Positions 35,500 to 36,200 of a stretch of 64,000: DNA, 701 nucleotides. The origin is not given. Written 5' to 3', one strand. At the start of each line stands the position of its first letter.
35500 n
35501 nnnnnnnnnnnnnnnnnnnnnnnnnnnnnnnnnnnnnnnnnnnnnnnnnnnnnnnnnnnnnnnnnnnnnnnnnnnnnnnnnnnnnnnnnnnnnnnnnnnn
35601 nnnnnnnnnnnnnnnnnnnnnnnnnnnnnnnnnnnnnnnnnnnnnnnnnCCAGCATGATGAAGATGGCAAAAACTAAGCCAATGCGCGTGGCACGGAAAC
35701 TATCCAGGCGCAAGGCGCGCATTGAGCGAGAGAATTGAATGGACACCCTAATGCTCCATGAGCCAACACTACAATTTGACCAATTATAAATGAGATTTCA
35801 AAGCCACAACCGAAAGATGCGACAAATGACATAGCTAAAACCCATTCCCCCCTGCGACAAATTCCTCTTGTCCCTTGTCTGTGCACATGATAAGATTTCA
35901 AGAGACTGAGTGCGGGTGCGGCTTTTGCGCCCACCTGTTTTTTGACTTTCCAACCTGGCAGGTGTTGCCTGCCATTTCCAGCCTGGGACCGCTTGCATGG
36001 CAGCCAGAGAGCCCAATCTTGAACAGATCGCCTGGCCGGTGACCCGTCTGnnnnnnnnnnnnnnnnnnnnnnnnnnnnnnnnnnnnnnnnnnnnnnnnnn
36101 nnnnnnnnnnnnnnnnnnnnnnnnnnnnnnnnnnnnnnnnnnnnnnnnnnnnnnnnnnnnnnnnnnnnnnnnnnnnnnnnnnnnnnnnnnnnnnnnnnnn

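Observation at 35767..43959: Two intergenic regions 8 kb apart share five identical motifs in the same order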

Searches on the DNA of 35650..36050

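Call 68: search_rna_families(source=window, start=35650, end=36050, threshold=evalue, max_evalue=1)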
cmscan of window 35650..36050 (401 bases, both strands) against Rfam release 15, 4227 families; matches with E-value up to 1: 0.
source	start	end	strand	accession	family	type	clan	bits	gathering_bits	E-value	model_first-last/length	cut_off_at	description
